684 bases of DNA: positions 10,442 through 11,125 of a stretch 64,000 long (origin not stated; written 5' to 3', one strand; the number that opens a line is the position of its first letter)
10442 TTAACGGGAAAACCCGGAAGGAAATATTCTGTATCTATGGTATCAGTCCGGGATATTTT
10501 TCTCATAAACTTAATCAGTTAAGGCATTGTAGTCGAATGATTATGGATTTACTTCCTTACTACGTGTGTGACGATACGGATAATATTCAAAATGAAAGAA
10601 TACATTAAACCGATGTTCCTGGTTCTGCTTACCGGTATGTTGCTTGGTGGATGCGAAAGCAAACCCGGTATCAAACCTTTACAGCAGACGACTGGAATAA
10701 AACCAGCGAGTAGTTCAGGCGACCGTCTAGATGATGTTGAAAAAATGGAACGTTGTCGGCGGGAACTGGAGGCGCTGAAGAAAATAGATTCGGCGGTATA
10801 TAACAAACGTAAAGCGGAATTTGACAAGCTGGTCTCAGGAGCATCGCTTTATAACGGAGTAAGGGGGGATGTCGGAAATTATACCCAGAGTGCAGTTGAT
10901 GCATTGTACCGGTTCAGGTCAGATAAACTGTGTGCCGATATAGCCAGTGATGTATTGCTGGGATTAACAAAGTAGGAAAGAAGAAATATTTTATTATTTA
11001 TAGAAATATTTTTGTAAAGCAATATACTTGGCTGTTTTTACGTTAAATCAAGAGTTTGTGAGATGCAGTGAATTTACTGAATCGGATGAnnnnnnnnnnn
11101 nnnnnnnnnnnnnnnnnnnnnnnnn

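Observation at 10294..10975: Second PapB-like regulator and an overlapping lipoprotein gene in the middle of the fimbrial operon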

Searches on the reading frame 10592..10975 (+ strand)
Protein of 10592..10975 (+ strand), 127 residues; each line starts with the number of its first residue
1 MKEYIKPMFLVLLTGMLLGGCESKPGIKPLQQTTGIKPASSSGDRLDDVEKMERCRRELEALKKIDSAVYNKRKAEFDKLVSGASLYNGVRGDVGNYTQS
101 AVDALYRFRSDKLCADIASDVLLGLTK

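Call 3: search_protein_families(library=pfam, proteins=[window:10592-10975:+], max_evalue=0.01)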
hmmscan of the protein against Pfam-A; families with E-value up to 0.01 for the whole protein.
window:10592-10975:+ (127 aa): 0 families

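Call 10: search_protein_families(library=ncbifam, proteins=[window:10592-10975:+], max_evalue=1)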
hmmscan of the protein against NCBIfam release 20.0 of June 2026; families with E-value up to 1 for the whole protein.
window:10592-10975:+ (127 aa): 1 family
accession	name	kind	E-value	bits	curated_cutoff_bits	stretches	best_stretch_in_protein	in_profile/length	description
NF011802.0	PRK15267.1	equivalog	0.096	12.5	257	1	60-107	67-112/141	subtilase cytotoxin subunit B-like protein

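Call 11: find_homologous_proteins(query=window:10592-10975:+, max_evalue=0.001)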
Query window:10592-10975:+ (127 aa): 191 proteins with E <= 0.001 among 240 candidates; the best 120 are listed.
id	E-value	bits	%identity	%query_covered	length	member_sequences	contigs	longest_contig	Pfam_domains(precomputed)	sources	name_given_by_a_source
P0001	2.9e-74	265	97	100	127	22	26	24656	PF27278.1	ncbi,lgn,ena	ncbi:hypothetical protein UXO44_22105 [Enterobacter hormaechei]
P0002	1.1e-73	263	96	100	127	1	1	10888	PF27278.1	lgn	-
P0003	2.9e-73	261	96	100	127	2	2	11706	PF27278.1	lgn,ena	-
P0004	4.5e-73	261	96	100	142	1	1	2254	PF27278.1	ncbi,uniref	ncbi:hypothetical protein LZ617_24485, partial [Escherichia coli]|uniref:hypothetical protein n=2 Ta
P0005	1.1e-72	259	95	100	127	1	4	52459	PF27278.1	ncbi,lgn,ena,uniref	ncbi:hypothetical protein [Escherichia coli]|uniref:hypothetical protein n=1 Tax=Escherichia coli Ta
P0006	1.1e-72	259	95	100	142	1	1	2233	PF27278.1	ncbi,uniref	ncbi:hypothetical protein LZ617_24465, partial [Escherichia coli]|uniref:hypothetical protein n=2 Ta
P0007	1.1e-72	259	95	100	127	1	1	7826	PF27278.1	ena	-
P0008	2.8e-72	258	94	100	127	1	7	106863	PF27278.1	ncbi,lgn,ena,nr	ncbi:hypothetical protein OM225_18850 [Escherichia albertii]|nr:hypothetical protein [Escherichia al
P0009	4.0e-72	258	94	100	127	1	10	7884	PF27278.1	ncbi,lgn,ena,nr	ncbi:hypothetical protein NCS89_004909 [Escherichia coli]|nr:hypothetical protein [Escherichia coli]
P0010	1.0e-71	256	94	100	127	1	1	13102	PF27278.1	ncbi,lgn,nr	ncbi:TPA: hypothetical protein OU321_004594 [Escherichia coli]|nr:hypothetical protein [Escherichia 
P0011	1.4e-71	256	94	100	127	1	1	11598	PF27278.1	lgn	-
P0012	1.5e-71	256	94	100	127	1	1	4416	PF27278.1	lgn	-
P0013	2.2e-71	255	95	100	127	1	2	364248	PF27278.1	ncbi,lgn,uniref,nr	ncbi:hypothetical protein FEK50_20200 [Escherichia sp. E2586]|uniref:hypothetical protein n=1 Tax=Es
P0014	3.7e-71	254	94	100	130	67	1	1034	PF27278.1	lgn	-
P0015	4.0e-71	254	94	100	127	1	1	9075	PF27278.1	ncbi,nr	ncbi:hypothetical protein RCO07_02755 [Escherichia marmotae]|nr:hypothetical protein [Escherichia ma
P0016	7.5e-71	253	93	100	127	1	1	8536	PF27278.1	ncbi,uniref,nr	ncbi:hypothetical protein JZM21_24950 [Escherichia coli]|uniref:hypothetical protein n=1 Tax=Escheri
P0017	7.6e-71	253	93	100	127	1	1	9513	PF27278.1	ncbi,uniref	ncbi:hypothetical protein [Escherichia coli]|uniref:hypothetical protein n=1 Tax=Escherichia coli Ta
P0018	1.1e-70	253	93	100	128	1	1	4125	PF27278.1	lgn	-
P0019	1.7e-70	252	93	100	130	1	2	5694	PF27278.1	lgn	-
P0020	1.9e-70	252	94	100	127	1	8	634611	PF27278.1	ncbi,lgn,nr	ncbi:hypothetical protein P6694_005144 [Escherichia coli]|nr:hypothetical protein [Escherichia coli]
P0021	2.1e-70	252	94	100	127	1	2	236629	PF27278.1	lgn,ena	-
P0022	3.6e-70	251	93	100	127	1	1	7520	PF27278.1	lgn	-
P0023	3.8e-70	251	94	100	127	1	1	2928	PF27278.1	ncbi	ncbi:hypothetical protein ACRB90_004800 [Escherichia coli]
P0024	6.7e-70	250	92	99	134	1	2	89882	PF27278.1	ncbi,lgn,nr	ncbi:TPA: hypothetical protein IQM31_002583 [Escherichia coli]|nr:hypothetical protein [Escherichia 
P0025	8.6e-70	250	93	100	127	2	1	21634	PF27278.1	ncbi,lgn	-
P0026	8.7e-70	250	91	100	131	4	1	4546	PF27278.1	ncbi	ncbi:hypothetical protein ACRB90_004747 [Escherichia coli]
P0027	1.4e-69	249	93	100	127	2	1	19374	PF27278.1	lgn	-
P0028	1.7e-69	249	93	100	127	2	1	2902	PF27278.1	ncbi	-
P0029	2.1e-69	249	93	100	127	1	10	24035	PF27278.1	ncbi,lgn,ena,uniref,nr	ncbi:hypothetical protein OM318_22135 [Escherichia albertii]|uniref:hypothetical protein n=1 Tax=Esc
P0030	1.1e-68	247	93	100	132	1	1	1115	PF27278.1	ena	-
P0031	1.5e-68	246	92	100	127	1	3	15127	PF27278.1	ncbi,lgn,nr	ncbi:hypothetical protein ABIX24_004451 [Escherichia albertii]|nr:hypothetical protein [Escherichia 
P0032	1.6e-68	246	94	98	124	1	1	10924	PF27278.1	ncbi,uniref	ncbi:hypothetical protein, partial [Escherichia sp. MOD1-EC6147]|uniref:hypothetical protein n=1 Tax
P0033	2.0e-68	246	91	100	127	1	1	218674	PF27278.1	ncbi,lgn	ncbi:hypothetical protein ACSSEF_001223 [Escherichia albertii]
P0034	2.4e-68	245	92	100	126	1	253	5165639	PF27278.1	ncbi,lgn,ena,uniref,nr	ncbi:TPA: hypothetical protein SHY07_005011 [Escherichia coli]|uniref:hypothetical protein n=1 Tax=E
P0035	2.8e-68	245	92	100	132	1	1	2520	PF27278.1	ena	-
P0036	2.8e-68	245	92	100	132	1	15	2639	PF27278.1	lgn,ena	-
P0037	3.1e-68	245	92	100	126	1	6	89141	PF27278.1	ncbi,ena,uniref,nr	ncbi:hypothetical protein [Escherichia coli]|uniref:hypothetical protein n=1 Tax=Escherichia coli Ta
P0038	5.8e-68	244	90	100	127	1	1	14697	PF27278.1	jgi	jgi:hypothetical protein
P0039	5.9e-68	244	92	100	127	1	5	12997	PF27278.1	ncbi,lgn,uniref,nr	ncbi:hypothetical protein [Escherichia albertii]|uniref:Lipoprotein n=1 Tax=Escherichia albertii Tax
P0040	8.7e-68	244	91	100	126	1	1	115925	PF27278.1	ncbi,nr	ncbi:hypothetical protein NK073_003245 [Escherichia coli]|nr:hypothetical protein [Escherichia coli]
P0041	8.8e-68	244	92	99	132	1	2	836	PF27278.1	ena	-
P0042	9.9e-68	243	91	100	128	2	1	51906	PF27278.1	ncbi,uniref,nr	ncbi:hypothetical protein F8C86_23165 [Escherichia coli]|uniref:hypothetical protein n=1 Tax=Escheri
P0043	1.0e-67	243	91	100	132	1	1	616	PF27278.1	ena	-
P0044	1.1e-67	243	92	100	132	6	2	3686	PF27278.1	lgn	-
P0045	1.6e-67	243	91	96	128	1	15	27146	PF27278.1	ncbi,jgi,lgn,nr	ncbi:hypothetical protein IB394_005024 [Escherichia coli]|jgi:hypothetical protein|nr:hypothetical p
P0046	1.6e-67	243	90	99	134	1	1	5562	PF27278.1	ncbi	-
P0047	1.6e-67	243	91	100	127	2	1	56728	PF27278.1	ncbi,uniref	ncbi:hypothetical protein [Escherichia coli]|uniref:hypothetical protein n=1 Tax=Escherichia coli Ta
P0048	2.9e-67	242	91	100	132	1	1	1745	PF27278.1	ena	-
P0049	3.1e-67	242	89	100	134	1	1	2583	PF27278.1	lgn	-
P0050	3.4e-67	242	91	100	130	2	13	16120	PF27278.1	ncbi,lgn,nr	ncbi:hypothetical protein HOW80_004552 [Escherichia coli]|nr:hypothetical protein [Escherichia coli]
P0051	5.0e-67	241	89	100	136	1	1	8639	PF27278.1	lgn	-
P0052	6.1e-67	241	91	100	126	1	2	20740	PF27278.1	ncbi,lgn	ncbi:TPA: hypothetical protein ACJFTH_004644 [Escherichia coli]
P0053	6.5e-67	241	91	100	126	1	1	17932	PF27278.1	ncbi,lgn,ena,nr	ncbi:hypothetical protein IEJ43_004920 [Escherichia coli]|nr:hypothetical protein [Escherichia coli]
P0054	9.0e-67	240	91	100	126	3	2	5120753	PF27278.1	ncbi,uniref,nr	ncbi:hypothetical protein [Escherichia sp. E4742]|uniref:hypothetical protein n=1 Tax=Escherichia sp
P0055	1.2e-66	240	90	100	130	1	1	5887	PF27278.1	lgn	-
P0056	2.7e-66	239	87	100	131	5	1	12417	PF27278.1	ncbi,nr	ncbi:hypothetical protein P6694_004666 [Escherichia coli]|nr:hypothetical protein [Escherichia coli]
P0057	2.9e-66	239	91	100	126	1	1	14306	PF27278.1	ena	-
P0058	8.6e-66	237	89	100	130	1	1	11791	PF27278.1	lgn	-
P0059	1.0e-65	237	90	100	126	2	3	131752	PF27278.1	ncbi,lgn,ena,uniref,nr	ncbi:hypothetical protein [Escherichia coli]|uniref:hypothetical protein n=1 Tax=Escherichia coli Ta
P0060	1.2e-65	237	90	100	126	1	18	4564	PF27278.1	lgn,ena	-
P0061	1.4e-65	236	90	100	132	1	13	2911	PF27278.1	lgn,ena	-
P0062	1.6e-65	236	88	100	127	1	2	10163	PF27278.1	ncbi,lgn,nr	ncbi:TPA: hypothetical protein IGZ89_004344 [Escherichia coli]|nr:hypothetical protein [Escherichia 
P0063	4.1e-65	235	87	100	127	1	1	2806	PF27278.1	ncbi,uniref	ncbi:hypothetical protein [Escherichia marmotae]|uniref:hypothetical protein n=1 Tax=Escherichia mar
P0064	6.3e-65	234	87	100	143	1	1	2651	PF27278.1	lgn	-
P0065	4.2e-64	232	86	100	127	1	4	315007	PF27278.1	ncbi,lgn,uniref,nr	ncbi:hypothetical protein HmCmsJML095_03443 [Escherichia coli]|uniref:hypothetical protein n=1 Tax=E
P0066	1.1e-63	230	86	100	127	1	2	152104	PF27278.1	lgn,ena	-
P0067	1.2e-63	230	86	100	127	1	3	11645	PF27278.1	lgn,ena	-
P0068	1.4e-63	230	84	100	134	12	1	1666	PF27278.1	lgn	-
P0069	1.6e-63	230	86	100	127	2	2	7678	PF27278.1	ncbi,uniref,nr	ncbi:hypothetical protein [Escherichia coli]|uniref:hypothetical protein n=1 Tax=Escherichia coli Ta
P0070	2.1e-63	229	89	96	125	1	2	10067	PF27278.1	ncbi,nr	ncbi:hypothetical protein HUI25_005098 [Escherichia coli]|nr:hypothetical protein [Escherichia coli]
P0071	2.9e-63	229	84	100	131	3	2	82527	PF27278.1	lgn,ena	-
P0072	4.2e-63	228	83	100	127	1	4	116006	PF27278.1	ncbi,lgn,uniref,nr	ncbi:hypothetical protein ABGM23_004805 [Escherichia albertii]|uniref:hypothetical protein n=1 Tax=E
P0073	4.9e-63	228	85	100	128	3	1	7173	PF27278.1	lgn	-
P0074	5.7e-63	228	84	100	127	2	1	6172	PF27278.1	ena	-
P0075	1.2e-62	227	83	100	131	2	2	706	PF27278.1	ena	-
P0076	1.4e-62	227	84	100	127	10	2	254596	PF27278.1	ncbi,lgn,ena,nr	ncbi:TPA: hypothetical protein QHZ57_001157 [Escherichia coli]|nr:hypothetical protein [Escherichia 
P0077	1.7e-61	223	80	100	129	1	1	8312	PF27278.1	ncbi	-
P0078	1.8e-61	223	84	100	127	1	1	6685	PF27278.1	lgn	-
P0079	1.9e-61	223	82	100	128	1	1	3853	PF27278.1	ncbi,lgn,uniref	ncbi:hypothetical protein [Escherichia marmotae]|uniref:hypothetical protein n=1 Tax=Escherichia mar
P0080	1.1e-60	221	83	100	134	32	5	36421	PF27278.1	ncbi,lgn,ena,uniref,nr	ncbi:TPA: hypothetical protein ACYZ19_004920 [Escherichia coli]|uniref:hypothetical protein n=2 Tax=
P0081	2.2e-60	220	81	100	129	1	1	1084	PF27278.1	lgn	-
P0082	2.8e-60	219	82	100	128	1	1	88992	PF27278.1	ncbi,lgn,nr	ncbi:hypothetical protein RJL32_003857 [Salmonella enterica]|nr:hypothetical protein [Salmonella ent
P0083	2.8e-60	219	83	100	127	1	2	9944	PF27278.1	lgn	-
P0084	3.4e-59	216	80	100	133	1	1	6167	PF27278.1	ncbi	-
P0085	2.3e-58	213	80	100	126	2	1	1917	PF27278.1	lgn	-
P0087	6.0e-57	209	78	100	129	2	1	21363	PF27278.1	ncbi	-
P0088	1.4e-55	204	78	100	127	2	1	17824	PF27278.1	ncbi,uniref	ncbi:hypothetical protein [Escherichia coli]|uniref:hypothetical protein n=1 Tax=Escherichia coli Ta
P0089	1.7e-55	204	77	100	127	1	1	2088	PF27278.1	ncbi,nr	ncbi:hypothetical protein RCT60_14955 [Escherichia coli]|nr:hypothetical protein [Escherichia coli]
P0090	3.0e-54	200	78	100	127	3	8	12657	PF27278.1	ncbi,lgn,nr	ncbi:hypothetical protein HUI25_005384 [Escherichia coli]|nr:hypothetical protein [Escherichia coli]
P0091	3.5e-54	200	77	100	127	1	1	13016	PF27278.1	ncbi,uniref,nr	ncbi:hypothetical protein [Escherichia coli]|uniref:hypothetical protein n=1 Tax=Escherichia coli Ta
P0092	3.8e-52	193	73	99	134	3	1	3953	PF27278.1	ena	-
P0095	2.5e-48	181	72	92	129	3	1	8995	PF27278.1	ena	-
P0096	3.1e-46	174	69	98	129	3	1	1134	PF27278.1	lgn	-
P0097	6.1e-46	173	68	98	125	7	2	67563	PF27278.1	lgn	-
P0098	8.3e-46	173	66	99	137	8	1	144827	PF27278.1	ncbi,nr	ncbi:TPA: hypothetical protein JLP98_003793 [Escherichia coli]|nr:hypothetical protein [Escherichia 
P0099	9.3e-46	173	67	94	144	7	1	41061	PF27278.1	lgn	-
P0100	1.0e-45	172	66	99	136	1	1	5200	PF27278.1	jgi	jgi:hypothetical protein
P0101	2.0e-45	171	67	93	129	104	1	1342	PF27278.1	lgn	-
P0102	5.3e-45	170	77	85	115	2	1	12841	PF27278.1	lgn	-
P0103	6.6e-45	170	94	69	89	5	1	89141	PF27278.1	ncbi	-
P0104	1.3e-44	169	66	93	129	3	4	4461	PF27278.1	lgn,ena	-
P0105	2.3e-44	168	95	67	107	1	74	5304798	PF27278.1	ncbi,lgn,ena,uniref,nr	ncbi:hypothetical protein [Escherichia coli]|uniref:hypothetical protein n=1 Tax=Escherichia coli Ta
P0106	2.4e-44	168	68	98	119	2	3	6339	PF27278.1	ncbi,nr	ncbi:TPA: hypothetical protein JDK12_004916 [Salmonella enterica subsp. diarizonae]|nr:hypothetical 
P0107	2.9e-44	168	64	100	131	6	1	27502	PF27278.1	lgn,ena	-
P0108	1.1e-43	166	67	98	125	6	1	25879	PF27278.1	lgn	-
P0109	1.2e-43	166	65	96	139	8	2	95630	PF27278.1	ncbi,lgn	-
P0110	1.2e-43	166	77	76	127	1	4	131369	PF27278.1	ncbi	ncbi:UNVERIFIED_ORG: hypothetical protein FHU00_4995 [Citrobacter freundii]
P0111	1.3e-43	166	66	98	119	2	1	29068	PF27278.1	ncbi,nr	ncbi:hypothetical protein LCT82_003339 [Salmonella enterica]|nr:hypothetical protein [Salmonella ent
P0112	1.4e-43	165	66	97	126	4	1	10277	PF27278.1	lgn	-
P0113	4.0e-43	164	65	93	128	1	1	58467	PF27278.1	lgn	-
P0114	4.6e-43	164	67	94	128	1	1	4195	PF27278.1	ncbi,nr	ncbi:hypothetical protein EX404_25105 [Salmonella enterica]|nr:hypothetical protein [Salmonella ente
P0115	4.7e-43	164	67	94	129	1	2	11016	PF27278.1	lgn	-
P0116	7.9e-43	163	67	94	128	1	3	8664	PF27278.1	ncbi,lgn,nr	ncbi:hypothetical protein ES868_23495 [Salmonella enterica]|nr:hypothetical protein [Salmonella ente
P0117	1.0e-42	163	68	94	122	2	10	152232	PF27278.1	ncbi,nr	ncbi:hypothetical protein IC336_003948 [Salmonella enterica]|nr:hypothetical protein [Salmonella ent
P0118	1.1e-42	163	65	95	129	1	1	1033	PF27278.1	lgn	-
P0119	1.4e-42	162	68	88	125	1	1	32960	PF27278.1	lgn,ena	-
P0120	2.6e-42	161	65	99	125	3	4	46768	PF27278.1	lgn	-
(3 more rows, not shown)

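Call 20: search_protein_representatives(protein=window:10592-10975:+)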
Query: 127 residues. Proteins with E-value up to 0.001 (for the whole library): 195; up to 1e-10: 109; up to 1e-30: 4. The best 150 are listed.
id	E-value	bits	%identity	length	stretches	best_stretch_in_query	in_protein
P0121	1.2e-35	138.2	79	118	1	41-125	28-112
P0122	3.0e-33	130.5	58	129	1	9-126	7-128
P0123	6.1e-33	129.5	55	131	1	9-125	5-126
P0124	8.9e-31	122.5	59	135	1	10-126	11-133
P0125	3.4e-30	120.6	63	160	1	9-100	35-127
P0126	1.5e-28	115.3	57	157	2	34-125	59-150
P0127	1.1e-27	112.6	62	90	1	42-127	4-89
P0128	2.1e-27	111.6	89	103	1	63-126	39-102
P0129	1.2e-26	109.2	62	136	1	40-126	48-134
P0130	4.2e-23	97.8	59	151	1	42-126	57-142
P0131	8.2e-23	96.8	52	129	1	16-127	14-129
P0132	8.0e-22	93.7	45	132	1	8-125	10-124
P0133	4.9e-21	91.1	53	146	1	45-127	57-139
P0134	6.3e-21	90.8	57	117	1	43-126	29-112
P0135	2.3e-20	88.9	45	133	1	42-125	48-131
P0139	2.6e-18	82.3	38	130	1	9-125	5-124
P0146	4.5e-17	78.3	40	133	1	2-125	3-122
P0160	5.4e-15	71.6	36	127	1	5-125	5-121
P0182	5.8e-13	65.1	34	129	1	3-125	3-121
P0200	4.5e-12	62.2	35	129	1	7-126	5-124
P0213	2.2e-11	59.9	33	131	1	9-126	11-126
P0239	4.6e-10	55.7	30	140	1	6-124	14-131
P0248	2.1e-09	53.6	29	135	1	4-126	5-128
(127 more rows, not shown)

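Call 22: list_cluster_members(proteins=[P0122, P0132, P0139, P0146, P0160, P0182, P0200, P0213, P0239, P0248])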
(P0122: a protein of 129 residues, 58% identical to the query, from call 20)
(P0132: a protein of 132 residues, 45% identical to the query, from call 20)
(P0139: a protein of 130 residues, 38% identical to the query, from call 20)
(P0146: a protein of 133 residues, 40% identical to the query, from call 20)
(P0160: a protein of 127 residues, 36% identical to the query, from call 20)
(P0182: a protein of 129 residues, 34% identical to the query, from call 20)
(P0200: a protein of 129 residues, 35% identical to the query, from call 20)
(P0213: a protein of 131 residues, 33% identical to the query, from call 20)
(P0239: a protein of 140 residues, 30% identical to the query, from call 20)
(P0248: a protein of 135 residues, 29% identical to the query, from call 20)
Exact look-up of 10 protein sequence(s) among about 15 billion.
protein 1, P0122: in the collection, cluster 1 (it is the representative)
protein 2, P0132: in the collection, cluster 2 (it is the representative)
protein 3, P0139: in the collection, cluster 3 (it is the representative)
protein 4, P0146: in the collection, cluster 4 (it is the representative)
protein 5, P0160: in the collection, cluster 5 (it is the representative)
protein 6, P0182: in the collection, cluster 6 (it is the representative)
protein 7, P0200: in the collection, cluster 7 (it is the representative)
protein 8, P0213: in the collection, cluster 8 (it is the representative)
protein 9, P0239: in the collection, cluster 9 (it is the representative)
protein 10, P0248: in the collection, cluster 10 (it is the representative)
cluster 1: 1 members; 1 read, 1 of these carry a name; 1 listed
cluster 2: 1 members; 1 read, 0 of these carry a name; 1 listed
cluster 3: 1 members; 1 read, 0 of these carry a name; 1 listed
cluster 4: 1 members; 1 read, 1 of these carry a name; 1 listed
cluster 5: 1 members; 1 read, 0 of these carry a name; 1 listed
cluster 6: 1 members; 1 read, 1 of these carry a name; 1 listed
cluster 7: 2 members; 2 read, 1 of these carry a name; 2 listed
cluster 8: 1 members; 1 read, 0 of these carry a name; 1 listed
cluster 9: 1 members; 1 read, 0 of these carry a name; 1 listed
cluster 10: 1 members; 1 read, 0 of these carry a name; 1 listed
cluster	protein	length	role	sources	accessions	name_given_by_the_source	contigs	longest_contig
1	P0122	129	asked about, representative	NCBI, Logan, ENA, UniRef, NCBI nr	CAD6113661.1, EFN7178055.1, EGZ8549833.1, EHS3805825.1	Uncharacterised protein [Escherichia coli] | hypothetical protein n=1 Tax=Escherichia coli TaxID=562 RepID=UPI0012DC81A6 | hypothetical protein [Escherichia coli]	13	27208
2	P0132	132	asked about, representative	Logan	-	-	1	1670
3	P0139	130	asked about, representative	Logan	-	-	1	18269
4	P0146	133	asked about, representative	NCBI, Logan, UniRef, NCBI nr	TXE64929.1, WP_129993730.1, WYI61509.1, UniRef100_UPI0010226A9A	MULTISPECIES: hypothetical protein [Serratia] | hypothetical protein n=1 Tax=Serratia TaxID=613 RepID=UPI0010226A9A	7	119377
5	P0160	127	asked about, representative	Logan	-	-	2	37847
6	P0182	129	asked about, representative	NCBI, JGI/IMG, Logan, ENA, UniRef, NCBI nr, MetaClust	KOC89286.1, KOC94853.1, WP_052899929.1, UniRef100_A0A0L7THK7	hypothetical protein [Winslowiella iniecta] | Lipoprotein n=1 Tax=Winslowiella iniecta TaxID=1560201 RepID=A0A0L7THK7_9GAMM | status=active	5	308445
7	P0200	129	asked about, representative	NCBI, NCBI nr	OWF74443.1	hypothetical protein B4907_22060 [Yersinia kristensenii]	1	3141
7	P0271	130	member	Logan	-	-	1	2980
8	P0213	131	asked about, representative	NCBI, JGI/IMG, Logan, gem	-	-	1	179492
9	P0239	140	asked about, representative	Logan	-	-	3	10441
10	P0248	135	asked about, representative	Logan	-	-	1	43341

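Call 23: find_encoding_contigs(protein=P0146, flank=8000, max_places=2)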
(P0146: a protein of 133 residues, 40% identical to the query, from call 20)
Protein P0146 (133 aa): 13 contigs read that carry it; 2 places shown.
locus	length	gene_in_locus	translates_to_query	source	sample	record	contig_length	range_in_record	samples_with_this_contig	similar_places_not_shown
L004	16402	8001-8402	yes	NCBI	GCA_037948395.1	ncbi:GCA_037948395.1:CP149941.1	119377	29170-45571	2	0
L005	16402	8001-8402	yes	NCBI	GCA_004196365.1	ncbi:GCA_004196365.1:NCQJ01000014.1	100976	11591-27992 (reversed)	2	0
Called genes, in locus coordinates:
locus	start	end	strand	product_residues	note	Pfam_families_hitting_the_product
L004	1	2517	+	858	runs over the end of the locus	PF13954:PapC_N, PF00577:Usher, PF13953:PapC_C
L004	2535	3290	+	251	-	PF00345:PapD_N, PF02753:PapD_C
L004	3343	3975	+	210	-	PF00419:Fimbrial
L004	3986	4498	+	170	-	PF00419:Fimbrial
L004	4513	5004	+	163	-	PF00419:Fimbrial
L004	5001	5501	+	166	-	PF00419:Fimbrial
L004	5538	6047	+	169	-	PF00419:Fimbrial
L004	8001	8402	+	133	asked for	PF27278:YuaE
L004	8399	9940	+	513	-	PF01346:FKBP_N, PF00254:FKBP_C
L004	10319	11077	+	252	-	PF02387:IncFII_repA (weak)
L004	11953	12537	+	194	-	PF00196:GerE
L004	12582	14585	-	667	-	-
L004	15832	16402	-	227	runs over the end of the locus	-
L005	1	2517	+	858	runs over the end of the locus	PF13954:PapC_N, PF00577:Usher, PF13953:PapC_C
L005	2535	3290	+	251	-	PF00345:PapD_N, PF02753:PapD_C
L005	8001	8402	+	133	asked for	PF27278:YuaE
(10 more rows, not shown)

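Call 24: find_encoding_contigs(protein=P0182, flank=8000, max_places=2)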
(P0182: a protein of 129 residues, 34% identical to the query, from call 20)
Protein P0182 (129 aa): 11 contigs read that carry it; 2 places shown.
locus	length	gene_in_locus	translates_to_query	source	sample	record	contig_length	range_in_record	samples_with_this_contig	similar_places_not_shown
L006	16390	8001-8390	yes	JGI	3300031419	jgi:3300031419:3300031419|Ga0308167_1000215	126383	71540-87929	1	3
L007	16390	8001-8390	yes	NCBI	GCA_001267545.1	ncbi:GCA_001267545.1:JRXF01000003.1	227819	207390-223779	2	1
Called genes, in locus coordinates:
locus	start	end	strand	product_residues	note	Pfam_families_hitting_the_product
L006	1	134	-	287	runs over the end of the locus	-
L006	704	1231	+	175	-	PF00419:Fimbrial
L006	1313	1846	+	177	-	PF00419:Fimbrial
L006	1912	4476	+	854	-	PF13954:PapC_N, PF00577:Usher, PF13953:PapC_C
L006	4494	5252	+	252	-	PF00345:PapD_N, PF02753:PapD_C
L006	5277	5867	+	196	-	PF00419:Fimbrial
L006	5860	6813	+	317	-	PF09160:FimH_man-bind, PF00419:Fimbrial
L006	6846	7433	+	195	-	PF00196:GerE (weak)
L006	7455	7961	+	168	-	PF00419:Fimbrial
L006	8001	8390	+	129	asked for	PF27278:YuaE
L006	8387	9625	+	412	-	PF01346:FKBP_N, PF00254:FKBP_C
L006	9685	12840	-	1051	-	PF00873:ACR_tran, PF03176:MMPL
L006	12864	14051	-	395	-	PF25917:BSH_RND, PF25973:BSH_CzcB (weak), PF25876:HH_MFP_RND, PF25878:HH_AAEA_pHBA, PF25944:Beta-barrel_RND, PF25954:Beta-barrel_RND_2, PF25967:RND-MFP_C, PF25989:YknX_C, +1 more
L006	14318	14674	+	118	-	PF12833:HTH_18, PF00165:HTH_AraC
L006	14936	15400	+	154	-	PF00545:Ribonuclease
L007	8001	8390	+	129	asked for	PF27278:YuaE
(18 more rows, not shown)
